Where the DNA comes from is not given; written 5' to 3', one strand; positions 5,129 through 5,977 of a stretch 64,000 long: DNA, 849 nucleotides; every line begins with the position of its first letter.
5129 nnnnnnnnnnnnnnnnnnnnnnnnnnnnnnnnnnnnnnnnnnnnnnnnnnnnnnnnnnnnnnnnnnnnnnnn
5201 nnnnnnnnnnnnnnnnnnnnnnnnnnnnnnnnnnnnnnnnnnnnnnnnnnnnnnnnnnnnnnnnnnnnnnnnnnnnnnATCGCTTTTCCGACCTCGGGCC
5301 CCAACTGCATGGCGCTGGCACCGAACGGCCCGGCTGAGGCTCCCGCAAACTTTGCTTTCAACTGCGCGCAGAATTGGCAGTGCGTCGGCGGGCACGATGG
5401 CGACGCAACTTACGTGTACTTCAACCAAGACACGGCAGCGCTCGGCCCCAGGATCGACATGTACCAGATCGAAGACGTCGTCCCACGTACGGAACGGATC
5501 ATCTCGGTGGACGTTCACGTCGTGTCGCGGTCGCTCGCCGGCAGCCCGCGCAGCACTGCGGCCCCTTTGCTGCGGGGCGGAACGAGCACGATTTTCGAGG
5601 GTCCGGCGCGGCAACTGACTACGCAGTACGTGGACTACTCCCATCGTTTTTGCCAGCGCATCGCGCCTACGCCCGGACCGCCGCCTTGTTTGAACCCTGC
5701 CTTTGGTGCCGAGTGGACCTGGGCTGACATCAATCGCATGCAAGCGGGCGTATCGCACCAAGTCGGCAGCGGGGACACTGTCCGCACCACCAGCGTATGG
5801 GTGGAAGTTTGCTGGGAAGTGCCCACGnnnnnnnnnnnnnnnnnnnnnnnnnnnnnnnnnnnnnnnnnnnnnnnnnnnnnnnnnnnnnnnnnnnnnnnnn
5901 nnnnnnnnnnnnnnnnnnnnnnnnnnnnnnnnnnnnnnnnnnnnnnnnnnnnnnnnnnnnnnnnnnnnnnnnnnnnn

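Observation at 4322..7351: Giant secreted modular protein: three tandem novel 6-Cys modules, Thr/Pro linkers and a C-terminal type-I dockerin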

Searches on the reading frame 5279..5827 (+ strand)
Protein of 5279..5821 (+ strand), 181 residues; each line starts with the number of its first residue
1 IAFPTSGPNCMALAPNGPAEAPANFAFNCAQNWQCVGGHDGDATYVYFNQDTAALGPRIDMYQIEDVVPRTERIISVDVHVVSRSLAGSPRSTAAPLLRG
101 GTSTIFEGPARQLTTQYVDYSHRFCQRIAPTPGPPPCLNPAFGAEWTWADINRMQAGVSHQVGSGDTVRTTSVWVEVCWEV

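Call 9: search_protein_families(library=pfam, proteins=[window:5279-5821:+], max_evalue=10)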
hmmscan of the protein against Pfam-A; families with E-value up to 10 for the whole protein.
seq(181 aa): 1 family
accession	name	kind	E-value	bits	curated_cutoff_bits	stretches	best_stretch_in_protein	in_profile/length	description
PF15274.11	MLIP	-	0.2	10.9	27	1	75-115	235-275/785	Muscular LMNA-interacting protein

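Call 11: search_solved_structures(query=window:5279-5821:+, max_evalue=10)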
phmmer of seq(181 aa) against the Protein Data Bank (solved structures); distinct sequences matched with E-value up to 10: 1.
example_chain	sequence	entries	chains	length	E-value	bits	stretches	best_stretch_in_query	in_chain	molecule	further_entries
5z56_Z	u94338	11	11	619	0.083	15.8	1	17-136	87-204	BUD13 homolog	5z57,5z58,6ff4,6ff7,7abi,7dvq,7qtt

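Call 19: find_homologous_proteins(query=window:5279-5821:+, max_evalue=0.01)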
Query seq(181 aa): 81 candidates shared short words with the query, none scored E <= 0.01.

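Call 46: search_protein_representatives(protein=window:5285-5827:+)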
Query: 181 residues. Proteins with E-value up to 0.001 (for the whole library): 194; up to 1e-10: 28; up to 1e-30: 6. The best 150 are listed.
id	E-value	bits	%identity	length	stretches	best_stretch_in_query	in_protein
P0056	6.1e-84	296.8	71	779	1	1-181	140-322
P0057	5.7e-60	218.6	49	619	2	4-180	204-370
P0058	2.0e-51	190.7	55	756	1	1-181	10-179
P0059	9.6e-37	142.9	55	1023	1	2-177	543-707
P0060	4.5e-35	137.4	51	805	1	3-178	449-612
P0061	1.2e-32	129.5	45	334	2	2-177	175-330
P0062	2.7e-30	121.8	46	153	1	20-177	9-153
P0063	2.2e-29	118.9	45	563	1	3-180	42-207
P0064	1.1e-25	106.8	44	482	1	3-177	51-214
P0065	2.7e-23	99.0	43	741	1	2-181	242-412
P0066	3.4e-22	95.4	36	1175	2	25-180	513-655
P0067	2.3e-20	89.4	38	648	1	2-181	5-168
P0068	6.9e-20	87.9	49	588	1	46-181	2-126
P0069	1.4e-19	86.9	43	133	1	38-178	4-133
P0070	7.6e-19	84.5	41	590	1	6-177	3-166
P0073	2.2e-18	83.0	39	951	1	6-181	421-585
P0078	1.1e-13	67.6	35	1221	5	27-176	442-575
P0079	8.5e-13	64.8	37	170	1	10-180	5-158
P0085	3.0e-10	56.4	35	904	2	8-177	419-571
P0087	1.1e-09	54.6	38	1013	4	72-175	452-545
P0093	8.3e-09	51.7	33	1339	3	28-177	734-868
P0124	2.1e-06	43.9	38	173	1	28-177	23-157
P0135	6.2e-06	42.4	36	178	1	11-176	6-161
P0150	1.7e-05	40.9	31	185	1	10-179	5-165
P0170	5.7e-05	39.2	31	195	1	11-177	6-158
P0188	1.3e-04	38.1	37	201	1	11-177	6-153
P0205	2.5e-04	37.1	34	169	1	26-180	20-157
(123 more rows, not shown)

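Call 48: search_protein_families(library=pfam, proteins=[P0056, P0057, P0059, P0060, P0066, P0073, P0078, P0087, P0093, P0085], max_evalue=0.01)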
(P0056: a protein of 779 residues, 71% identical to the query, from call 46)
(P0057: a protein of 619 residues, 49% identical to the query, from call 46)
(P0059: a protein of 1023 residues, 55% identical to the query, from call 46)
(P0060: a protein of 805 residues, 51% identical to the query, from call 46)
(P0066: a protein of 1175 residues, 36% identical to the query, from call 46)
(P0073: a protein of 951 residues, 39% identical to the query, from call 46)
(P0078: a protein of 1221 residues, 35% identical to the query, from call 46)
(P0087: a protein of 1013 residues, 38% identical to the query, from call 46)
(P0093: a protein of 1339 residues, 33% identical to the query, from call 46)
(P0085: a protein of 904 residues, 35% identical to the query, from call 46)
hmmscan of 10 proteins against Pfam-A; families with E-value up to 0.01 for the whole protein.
P0056 (779 aa): 4 families
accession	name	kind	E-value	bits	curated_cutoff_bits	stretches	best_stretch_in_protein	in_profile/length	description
PF00404.24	Dockerin_1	-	3.2e-07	30.9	22.9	1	726-776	2-56/57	Dockerin type I domain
PF00036.39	EF-hand_1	-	0.00044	20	25.4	0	722-743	5-26/29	EF hand domain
PF13405.12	EF-hand_6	-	0.00059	19.8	25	0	722-744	5-27/30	EF-hand domain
PF13202.12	EF-hand_5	-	0.0046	16.8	25.9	0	723-741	5-23/25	EF hand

P0057 (619 aa): 1 family
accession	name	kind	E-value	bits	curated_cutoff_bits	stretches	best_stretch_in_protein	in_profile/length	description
PF22352.2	K319L-like_PKD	-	6.6e-07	29.7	27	1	124-178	29-84/84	K319L-like, PKD domain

P0059 (1023 aa): 8 families
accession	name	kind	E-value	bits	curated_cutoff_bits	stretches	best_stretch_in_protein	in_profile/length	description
PF00413.30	Peptidase_M10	-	4.6e-05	23.8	24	1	349-374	104-129/159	Matrixin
PF17210.9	SdrD_B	-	6.5e-05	23.5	29.7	0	726-771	22-70/112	SdrD B-like domain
PF00404.24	Dockerin_1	-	0.00011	22.8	22.9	1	773-819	8-54/57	Dockerin type I domain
PF13583.11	Reprolysin_4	-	0.00094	19.3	22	1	346-380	128-162/203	Metallo-peptidase family M12B Reprolysin-like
PF16313.11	DUF4953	-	0.001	18.8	24.2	1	354-386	14-47/316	Met-zincin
PF13688.12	Reprolysin_5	-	0.0019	18.9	27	1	311-375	112-163/196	Metallo-peptidase family M12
PF13582.12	Reprolysin_3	-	0.0025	18.8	22.4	1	305-370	77-123/123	Metallo-peptidase family M12B Reprolysin-like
PF13715.12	CarbopepD_reg_2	-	0.0065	16.9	32.2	0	715-763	1-48/88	CarboxypepD_reg-like domain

P0060 (805 aa): 2 families
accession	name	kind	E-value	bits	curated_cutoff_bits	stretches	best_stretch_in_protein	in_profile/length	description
PF07995.17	GSDH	-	5.7e-40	138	25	1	30-357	2-321/332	Glucose / Sorbosone dehydrogenase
PF00404.24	Dockerin_1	-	9.3e-08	32.6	22.9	1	681-727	9-55/57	Dockerin type I domain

P0066 (1175 aa): 3 families
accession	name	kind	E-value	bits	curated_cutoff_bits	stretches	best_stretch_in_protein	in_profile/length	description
PF18998.6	Flg_new_2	-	2.7e-41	139.8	23.6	5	422-490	1-71/73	Divergent InlB B-repeat domain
PF09479.16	Flg_new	-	2.1e-14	53.8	27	3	279-339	1-60/65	Listeria-Bacteroides repeat domain (List_Bact_rpt)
PF02494.22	HYR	-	3.5e-09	37.3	21.7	1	731-809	1-81/81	HYR domain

P0073 (951 aa): 2 families
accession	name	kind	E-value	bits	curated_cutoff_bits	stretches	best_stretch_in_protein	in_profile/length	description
PF16499.11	Melibiase_2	-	2.1e-27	96.6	23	1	22-291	35-284/284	Alpha galactosidase A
PF17801.7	Melibiase_C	-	1.9e-15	57.1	22.9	1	305-378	3-71/71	Alpha galactosidase C-terminal beta sandwich domain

P0078 (1221 aa): 2 families
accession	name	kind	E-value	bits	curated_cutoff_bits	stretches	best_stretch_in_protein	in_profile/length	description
PF07705.17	CARDB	-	0.00013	22.5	22.7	1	1073-1155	12-82/101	CARDB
PF18911.6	PKD_4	-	0.0016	18.9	27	0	737-766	51-81/85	PKD domain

P0087 (1013 aa): 2 families
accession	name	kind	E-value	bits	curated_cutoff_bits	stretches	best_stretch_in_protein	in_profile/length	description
PF00404.24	Dockerin_1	-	2.6e-06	28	22.9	1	956-1005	2-52/57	Dockerin type I domain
PF00963.24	Cohesin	-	0.00012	22.7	24.1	1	828-916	16-104/139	Cohesin domain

P0093 (1339 aa): 1 family
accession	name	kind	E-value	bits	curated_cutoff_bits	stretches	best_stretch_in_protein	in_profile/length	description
PF00932.25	LTD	-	3.9e-13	50.2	34.3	1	972-1080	4-108/109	Lamin Tail Domain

P0085 (904 aa): 0 families

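Call 61: predict_structure(alignment_id=A5)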
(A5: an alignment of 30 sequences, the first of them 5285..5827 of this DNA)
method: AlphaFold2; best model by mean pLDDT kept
length: 181 residues; sequences in the alignment: 30
mean_pLDDT: 92.3   pTM: 0.88
mean pLDDT of the five models: 92.3, 91.9, 91.7, 91.6, 89.7
residues with pLDDT >= 90: 145; 70-90: 28; 50-70: 6; < 50: 2
segments of 3 or more residues with pLDDT < 50: none
pLDDT, mean of each block of 10 residues (from residue 1): 76 91 95 93 89 86 96 97 97 95 97 98 83 89 95 97 95 95 82
secondary structure, 60 per line:
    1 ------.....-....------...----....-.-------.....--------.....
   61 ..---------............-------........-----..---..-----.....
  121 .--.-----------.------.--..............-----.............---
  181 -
elements in order: E7-11 E13-16 E23-25 H30-33 E43-47 E56-62 E72-83 E91-98 E116-121 H146-151 E152-159 E165-177

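Call 82: search_protein_families(library=phrogs, proteins=[window:5285-5827:+, P0079, P0124, P0135, P0150, P0188, P0205, P0170], max_evalue=0.01)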
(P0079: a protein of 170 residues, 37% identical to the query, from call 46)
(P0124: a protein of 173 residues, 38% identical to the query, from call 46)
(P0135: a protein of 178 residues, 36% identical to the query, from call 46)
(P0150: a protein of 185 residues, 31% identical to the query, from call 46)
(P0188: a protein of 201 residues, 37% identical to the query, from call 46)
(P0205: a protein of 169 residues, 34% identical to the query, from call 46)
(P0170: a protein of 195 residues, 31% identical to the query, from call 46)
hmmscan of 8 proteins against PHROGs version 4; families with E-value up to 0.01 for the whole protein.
window:5285-5827:+ (181 aa): 1 family
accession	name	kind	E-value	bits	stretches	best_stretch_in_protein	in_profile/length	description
phrog_2448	-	unknown function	0.0028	17.9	0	28-157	221-332/335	-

P0079 (170 aa): 4 families
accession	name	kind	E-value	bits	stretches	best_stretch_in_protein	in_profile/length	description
phrog_2448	-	unknown function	9.5e-12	45.8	1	3-136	199-333/335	-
phrog_6368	-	unknown function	3.9e-10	40.5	1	19-134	205-324/328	-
phrog_14065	-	unknown function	0.00023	20.5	1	6-74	209-284/1152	-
phrog_35421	-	unknown function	0.00055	21.4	1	117-147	35-65/81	-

P0124 (173 aa): 3 families
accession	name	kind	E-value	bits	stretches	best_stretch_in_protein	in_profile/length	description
phrog_2448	-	unknown function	4.2e-11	43.6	1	4-138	200-333/335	-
phrog_6368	-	unknown function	6e-07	30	1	4-138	199-326/328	-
phrog_10924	-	unknown function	0.0075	16.3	1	38-140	303-409/409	-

P0135 (178 aa): 1 family
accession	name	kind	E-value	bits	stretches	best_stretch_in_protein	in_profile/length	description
phrog_6368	-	unknown function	6.1e-06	26.7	1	77-138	260-323/328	-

P0150 (185 aa): 4 families
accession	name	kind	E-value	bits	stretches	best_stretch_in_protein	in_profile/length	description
phrog_6368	-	unknown function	3.5e-09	37.3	1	5-140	200-325/328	-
phrog_2448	-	unknown function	3.9e-08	33.9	1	4-142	200-334/335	-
phrog_14065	-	unknown function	0.00061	19.1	1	6-168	209-385/1152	-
phrog_10924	-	unknown function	0.0058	16.7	1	7-142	276-408/409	-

P0188 (201 aa): 3 families
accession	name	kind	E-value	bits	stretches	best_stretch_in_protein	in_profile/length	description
phrog_2448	-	unknown function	1.7e-10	41.6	1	7-134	203-333/335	-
phrog_6368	-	unknown function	1.8e-08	35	1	85-133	276-325/328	-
phrog_10924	-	unknown function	0.00052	20.1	1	45-135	308-408/409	-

P0205 (169 aa): 2 families
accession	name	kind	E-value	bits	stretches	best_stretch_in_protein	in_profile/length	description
phrog_2448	-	unknown function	3.9e-05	24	1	3-135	199-333/335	-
phrog_6368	-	unknown function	0.0015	18.9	1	65-134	253-325/328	-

P0170 (195 aa): 1 family
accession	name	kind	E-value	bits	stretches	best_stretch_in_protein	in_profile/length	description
phrog_6368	-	unknown function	2e-08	34.9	1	2-137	197-324/328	-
